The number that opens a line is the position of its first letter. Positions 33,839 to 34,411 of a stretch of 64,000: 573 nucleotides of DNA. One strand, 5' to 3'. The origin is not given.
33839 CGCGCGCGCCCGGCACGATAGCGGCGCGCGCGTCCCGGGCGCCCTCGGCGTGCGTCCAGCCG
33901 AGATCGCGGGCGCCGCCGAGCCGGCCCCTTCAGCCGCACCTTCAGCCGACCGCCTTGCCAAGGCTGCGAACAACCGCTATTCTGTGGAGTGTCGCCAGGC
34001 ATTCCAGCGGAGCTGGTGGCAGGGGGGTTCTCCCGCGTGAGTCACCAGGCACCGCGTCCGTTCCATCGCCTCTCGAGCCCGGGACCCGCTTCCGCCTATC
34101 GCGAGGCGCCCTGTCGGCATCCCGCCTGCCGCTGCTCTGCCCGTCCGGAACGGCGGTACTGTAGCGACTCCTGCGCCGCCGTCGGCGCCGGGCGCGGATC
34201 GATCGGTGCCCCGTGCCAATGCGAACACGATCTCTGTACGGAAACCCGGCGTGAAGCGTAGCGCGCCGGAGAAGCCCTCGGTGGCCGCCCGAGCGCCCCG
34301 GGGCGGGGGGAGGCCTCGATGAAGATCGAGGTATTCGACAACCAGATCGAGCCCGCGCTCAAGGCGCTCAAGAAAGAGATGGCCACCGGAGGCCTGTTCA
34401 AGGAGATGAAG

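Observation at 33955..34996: Candidate undescribed module: metallothionein-like peptide, bS21 and an AUU-start RRM protein under one promoter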

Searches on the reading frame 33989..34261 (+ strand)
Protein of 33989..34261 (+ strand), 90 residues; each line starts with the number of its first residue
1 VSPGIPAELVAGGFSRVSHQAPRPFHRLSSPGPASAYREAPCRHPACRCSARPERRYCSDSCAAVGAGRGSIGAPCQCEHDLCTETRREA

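Call 3: search_protein_families(library=pfam, proteins=[window:33989-34261:+], max_evalue=1)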
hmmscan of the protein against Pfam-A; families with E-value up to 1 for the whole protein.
window:33989-34261:+ (90 aa): 0 families

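Call 9: find_homologous_proteins(query=window:33989-34261:+, max_evalue=0.01)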
Query window:33989-34261:+: 5 candidates shared short words with the query, none scored E <= 0.01.

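Call 11: search_protein_families(library=ncbifam, proteins=[window:33989-34261:+], max_evalue=10)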
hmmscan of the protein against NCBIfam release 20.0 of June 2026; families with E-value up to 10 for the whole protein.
window:33989-34261:+ (90 aa): 0 families

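Call 16: search_protein_representatives(protein=window:33989-34261:+)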
Query: 90 residues. Proteins with E-value up to 0.001 (for the whole library): 4; up to 1e-10: 2; up to 1e-30: 0. The best 4 are listed.
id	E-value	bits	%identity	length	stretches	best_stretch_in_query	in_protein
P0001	7.9e-25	103.5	69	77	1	18-89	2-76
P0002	2.2e-20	89.3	68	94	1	17-85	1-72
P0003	1.7e-04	38.4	47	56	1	31-83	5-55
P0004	1.9e-04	38.2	43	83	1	39-89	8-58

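Call 19: find_encoding_contigs(protein=P0001, flank=4000)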
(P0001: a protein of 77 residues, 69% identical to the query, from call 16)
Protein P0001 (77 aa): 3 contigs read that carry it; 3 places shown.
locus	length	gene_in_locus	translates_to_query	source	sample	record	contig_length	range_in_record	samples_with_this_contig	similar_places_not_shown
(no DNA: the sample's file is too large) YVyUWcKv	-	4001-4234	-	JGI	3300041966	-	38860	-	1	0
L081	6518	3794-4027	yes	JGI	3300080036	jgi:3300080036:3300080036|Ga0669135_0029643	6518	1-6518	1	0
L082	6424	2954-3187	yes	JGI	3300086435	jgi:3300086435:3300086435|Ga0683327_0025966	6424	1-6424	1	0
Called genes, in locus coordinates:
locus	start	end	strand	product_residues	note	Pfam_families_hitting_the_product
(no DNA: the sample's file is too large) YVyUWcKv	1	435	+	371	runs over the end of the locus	PF00005:ABC_tran, PF08402:TOBE_2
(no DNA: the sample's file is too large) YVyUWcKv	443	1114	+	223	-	-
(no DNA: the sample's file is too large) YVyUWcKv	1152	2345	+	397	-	PF06032:S-Me-THD_N, PF20906:S-Me-THD_C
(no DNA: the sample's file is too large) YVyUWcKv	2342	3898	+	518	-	PF05378:Hydant_A_N, PF13941:MutL (faint), PF01968:Hydantoinase_A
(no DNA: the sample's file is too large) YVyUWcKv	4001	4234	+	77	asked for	-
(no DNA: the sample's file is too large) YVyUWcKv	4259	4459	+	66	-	PF01165:Ribosomal_S21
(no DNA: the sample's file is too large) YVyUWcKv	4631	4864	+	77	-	-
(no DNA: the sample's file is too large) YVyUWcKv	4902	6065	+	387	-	PF06441:EHN, PF00561:Abhydrolase_1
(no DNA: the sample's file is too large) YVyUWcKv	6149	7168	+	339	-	PF12802:MarR_2, PF13384:HTH_23 (weak), PF13412:HTH_24 (weak), PF13545:HTH_Crp_2 (weak), PF04198:Sugar-bind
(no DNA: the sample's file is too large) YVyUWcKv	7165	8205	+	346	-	PF08240:ADH_N, PF16912:Glu_dehyd_C (weak), PF00107:ADH_zinc_N, PF13602:ADH_zinc_N_2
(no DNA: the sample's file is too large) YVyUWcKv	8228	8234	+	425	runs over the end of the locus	PF01547:SBP_bac_1, PF13416:SBP_bac_8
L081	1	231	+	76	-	?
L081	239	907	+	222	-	PF07302:AroM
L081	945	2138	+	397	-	PF06032:S-Me-THD_N, PF20906:S-Me-THD_C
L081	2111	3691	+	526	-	PF05378:Hydant_A_N, PF13941:MutL (faint), PF01968:Hydantoinase_A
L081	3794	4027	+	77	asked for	-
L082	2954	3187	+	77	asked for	-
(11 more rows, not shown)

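Call 20: find_encoding_contigs(protein=P0002, flank=4000)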
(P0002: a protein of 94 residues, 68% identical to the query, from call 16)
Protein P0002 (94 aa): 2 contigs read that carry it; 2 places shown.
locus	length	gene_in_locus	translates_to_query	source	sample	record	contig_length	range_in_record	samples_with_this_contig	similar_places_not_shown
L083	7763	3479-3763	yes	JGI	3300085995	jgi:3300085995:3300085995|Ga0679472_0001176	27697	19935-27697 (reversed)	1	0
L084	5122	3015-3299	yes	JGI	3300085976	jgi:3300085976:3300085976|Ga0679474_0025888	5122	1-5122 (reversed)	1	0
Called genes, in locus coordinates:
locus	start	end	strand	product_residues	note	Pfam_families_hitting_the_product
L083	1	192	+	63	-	?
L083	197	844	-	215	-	-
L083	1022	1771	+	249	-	PF00072:Response_reg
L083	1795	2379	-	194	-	PF02775:TPP_enzyme_C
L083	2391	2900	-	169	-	PF02776:TPP_enzyme_N (weak)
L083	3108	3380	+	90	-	-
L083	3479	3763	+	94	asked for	-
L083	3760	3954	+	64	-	PF01165:Ribosomal_S21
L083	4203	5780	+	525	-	PF00753:Lactamase_B (weak)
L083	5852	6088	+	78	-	-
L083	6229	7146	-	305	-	PF00389:2-Hacid_dh, PF02826:2-Hacid_dh_C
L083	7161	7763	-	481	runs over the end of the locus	PF07969:Amidohydro_3, PF01979:Amidohydro_1 (weak)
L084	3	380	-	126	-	?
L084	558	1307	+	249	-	PF00072:Response_reg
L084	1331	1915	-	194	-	PF02775:TPP_enzyme_C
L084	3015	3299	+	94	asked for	-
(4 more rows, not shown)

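Call 28: find_encoding_contigs(protein=P0003, flank=3000)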
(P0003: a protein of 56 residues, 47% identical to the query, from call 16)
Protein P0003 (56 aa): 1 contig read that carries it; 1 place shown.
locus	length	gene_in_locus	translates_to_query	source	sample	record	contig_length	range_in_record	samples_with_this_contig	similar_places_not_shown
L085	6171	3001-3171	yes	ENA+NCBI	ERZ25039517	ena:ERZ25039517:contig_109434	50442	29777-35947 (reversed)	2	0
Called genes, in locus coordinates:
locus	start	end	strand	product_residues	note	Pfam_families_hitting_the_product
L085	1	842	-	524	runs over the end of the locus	PF00884:Sulfatase, PF16347:SGSH_C (weak)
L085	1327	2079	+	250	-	PF02566:OsmC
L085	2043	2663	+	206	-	PF01209:Ubie_methyltran, PF08241:Methyltransf_11, PF08242:Methyltransf_12, PF13489:Methyltransf_23, PF13649:Methyltransf_25, PF13847:Methyltransf_31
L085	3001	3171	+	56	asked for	-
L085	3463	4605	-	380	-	-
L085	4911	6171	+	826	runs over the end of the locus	PF13185:GAF_2, PF01590:GAF, PF13185:GAF_2, PF13492:GAF_3, PF00989:PAS, PF08448:PAS_4, PF13188:PAS_8, PF13426:PAS_9, +3 more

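Call 29: find_encoding_contigs(protein=P0004, flank=3000)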
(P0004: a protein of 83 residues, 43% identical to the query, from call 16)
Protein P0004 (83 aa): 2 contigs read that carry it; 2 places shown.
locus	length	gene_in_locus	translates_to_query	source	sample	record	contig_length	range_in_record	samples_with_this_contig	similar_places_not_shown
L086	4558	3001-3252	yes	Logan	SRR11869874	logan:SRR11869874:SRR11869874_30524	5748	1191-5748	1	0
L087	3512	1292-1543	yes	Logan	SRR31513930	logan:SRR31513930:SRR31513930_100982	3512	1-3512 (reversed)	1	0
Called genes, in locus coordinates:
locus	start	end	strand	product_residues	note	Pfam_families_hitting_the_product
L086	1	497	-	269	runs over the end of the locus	PF12146:Hydrolase_4 (faint), PF00561:Abhydrolase_1 (faint), PF12695:Abhydrolase_5, PF12697:Abhydrolase_6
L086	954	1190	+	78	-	-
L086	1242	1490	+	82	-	-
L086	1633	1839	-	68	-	-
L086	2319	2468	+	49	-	PF18919:DUF5670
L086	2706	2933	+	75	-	PF05532:CsbD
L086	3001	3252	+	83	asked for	-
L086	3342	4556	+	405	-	?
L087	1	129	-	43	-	?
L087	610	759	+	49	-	PF18919:DUF5670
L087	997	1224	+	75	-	PF05532:CsbD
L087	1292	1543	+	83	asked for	-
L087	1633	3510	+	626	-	?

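Call 31: search_protein_families(library=pfam, proteins=[P0001, P0002, P0003, P0004, window:34037-34261:+], max_evalue=10)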
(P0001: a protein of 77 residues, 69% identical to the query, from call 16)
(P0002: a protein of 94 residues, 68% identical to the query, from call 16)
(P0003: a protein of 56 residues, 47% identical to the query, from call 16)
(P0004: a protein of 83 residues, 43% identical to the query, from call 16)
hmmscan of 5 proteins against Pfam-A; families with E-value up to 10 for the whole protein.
P0001 (77 aa): 0 families

P0002 (94 aa): 0 families

P0003 (56 aa): 1 family
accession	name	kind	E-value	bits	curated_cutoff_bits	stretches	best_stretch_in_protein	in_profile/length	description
PF02069.22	Metallothio_Pro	-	0.85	10.3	33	0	11-23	39-51/51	Prokaryotic metallothionein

P0004 (83 aa): 0 families

window:34037-34261:+ (74 aa): 1 family
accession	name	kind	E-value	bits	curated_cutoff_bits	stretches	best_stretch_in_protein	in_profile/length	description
PF02069.22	Metallothio_Pro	-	5.5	7.7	33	0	23-33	41-51/51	Prokaryotic metallothionein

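Call 32: search_solved_structures(query=A2, max_evalue=10, show_alignments=3)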
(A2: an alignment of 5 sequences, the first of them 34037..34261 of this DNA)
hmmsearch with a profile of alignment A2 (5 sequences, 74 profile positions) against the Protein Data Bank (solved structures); distinct sequences matched with E-value up to 10: 3.
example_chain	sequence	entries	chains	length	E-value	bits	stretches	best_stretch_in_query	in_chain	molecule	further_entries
1jjd_A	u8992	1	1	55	0.51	13.7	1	24-68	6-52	METALLOTHIONEIN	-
6gv7_A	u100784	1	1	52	1.5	12.2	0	23-67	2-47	metallothionein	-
6gv6_A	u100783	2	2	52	5.2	10.5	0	23-63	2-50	metallothionein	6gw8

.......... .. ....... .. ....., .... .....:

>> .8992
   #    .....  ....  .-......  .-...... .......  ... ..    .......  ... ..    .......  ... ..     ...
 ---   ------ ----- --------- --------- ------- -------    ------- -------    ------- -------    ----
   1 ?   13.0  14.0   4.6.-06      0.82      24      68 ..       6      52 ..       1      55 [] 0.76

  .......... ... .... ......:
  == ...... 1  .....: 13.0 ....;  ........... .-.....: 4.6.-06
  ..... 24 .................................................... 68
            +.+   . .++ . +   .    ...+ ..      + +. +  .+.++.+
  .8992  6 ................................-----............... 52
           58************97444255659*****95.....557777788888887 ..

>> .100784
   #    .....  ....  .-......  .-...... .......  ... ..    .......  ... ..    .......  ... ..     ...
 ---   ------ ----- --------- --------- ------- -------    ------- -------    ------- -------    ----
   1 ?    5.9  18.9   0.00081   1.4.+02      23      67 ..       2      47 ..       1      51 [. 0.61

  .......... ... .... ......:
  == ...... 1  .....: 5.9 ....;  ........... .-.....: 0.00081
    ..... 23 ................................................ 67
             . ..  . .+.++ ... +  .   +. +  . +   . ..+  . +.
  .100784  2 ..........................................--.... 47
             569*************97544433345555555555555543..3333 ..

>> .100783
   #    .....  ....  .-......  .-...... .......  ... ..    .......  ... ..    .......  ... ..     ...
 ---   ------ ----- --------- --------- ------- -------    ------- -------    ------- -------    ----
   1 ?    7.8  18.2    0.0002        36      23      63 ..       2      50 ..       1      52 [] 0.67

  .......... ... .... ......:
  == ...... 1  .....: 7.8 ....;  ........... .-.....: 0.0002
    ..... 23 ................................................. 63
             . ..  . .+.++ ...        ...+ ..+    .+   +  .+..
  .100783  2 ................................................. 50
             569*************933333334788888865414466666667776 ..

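Call 35: find_related_loci(query=A3, collection=metagenome_contigs, flank=2500)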
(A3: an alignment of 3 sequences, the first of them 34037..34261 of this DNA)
Query A3 (74 aa) in metagenome_contigs; peptide patterns used: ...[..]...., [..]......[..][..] (x = any residue, [..] = any of these).
261 stretches matched a pattern; 1 encode a relative of the query (tblastn E <= 1e-3); 1 distinct loci.
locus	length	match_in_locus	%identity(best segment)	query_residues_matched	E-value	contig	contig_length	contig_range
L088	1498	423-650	66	1-73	7e-31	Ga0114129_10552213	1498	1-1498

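Call 67: predict_structure(alignment_id=A2)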
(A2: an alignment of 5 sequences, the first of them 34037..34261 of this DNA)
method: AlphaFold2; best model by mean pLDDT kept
length: 74 residues; sequences in the alignment: 5
mean_pLDDT: 47.6   pTM: 0.21
mean pLDDT of the five models: 47.6, 46.5, 45.0, 44.8, 44.8
residues with pLDDT >= 90: 0; 70-90: 0; 50-70: 30; < 50: 44
segments of 3 or more residues with pLDDT < 50: 11-14, 16-22, 34-36, 38-40, 49-59, 64-74
pLDDT, mean of each block of 10 residues (from residue 1): 54 46 49 49 51 43 46 38
secondary structure, 60 per line:
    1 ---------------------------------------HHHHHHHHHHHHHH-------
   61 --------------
elements in order: H40-53

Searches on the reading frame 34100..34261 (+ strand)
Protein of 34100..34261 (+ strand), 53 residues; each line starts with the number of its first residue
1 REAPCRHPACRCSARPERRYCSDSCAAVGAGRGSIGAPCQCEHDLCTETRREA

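Call 12: search_solved_structures(query=window:34100-34261:+, max_evalue=10, show_alignments=3)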
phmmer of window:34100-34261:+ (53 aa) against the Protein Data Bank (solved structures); distinct sequences matched with E-value up to 10: 5.
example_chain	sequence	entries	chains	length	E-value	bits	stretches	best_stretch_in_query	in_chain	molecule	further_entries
4g7f_A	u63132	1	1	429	0.61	14.2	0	13-43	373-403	Enolase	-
2ptw_A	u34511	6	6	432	0.9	13.7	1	13-43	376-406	Enolase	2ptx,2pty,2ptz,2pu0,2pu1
1oep_A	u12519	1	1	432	0.9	13.7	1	13-43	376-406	ENOLASE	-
9slq_A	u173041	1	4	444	0.95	13.6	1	13-43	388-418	phosphopyruvate hydratase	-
8ewo_A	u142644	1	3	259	1.2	13.3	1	15-46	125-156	PA1813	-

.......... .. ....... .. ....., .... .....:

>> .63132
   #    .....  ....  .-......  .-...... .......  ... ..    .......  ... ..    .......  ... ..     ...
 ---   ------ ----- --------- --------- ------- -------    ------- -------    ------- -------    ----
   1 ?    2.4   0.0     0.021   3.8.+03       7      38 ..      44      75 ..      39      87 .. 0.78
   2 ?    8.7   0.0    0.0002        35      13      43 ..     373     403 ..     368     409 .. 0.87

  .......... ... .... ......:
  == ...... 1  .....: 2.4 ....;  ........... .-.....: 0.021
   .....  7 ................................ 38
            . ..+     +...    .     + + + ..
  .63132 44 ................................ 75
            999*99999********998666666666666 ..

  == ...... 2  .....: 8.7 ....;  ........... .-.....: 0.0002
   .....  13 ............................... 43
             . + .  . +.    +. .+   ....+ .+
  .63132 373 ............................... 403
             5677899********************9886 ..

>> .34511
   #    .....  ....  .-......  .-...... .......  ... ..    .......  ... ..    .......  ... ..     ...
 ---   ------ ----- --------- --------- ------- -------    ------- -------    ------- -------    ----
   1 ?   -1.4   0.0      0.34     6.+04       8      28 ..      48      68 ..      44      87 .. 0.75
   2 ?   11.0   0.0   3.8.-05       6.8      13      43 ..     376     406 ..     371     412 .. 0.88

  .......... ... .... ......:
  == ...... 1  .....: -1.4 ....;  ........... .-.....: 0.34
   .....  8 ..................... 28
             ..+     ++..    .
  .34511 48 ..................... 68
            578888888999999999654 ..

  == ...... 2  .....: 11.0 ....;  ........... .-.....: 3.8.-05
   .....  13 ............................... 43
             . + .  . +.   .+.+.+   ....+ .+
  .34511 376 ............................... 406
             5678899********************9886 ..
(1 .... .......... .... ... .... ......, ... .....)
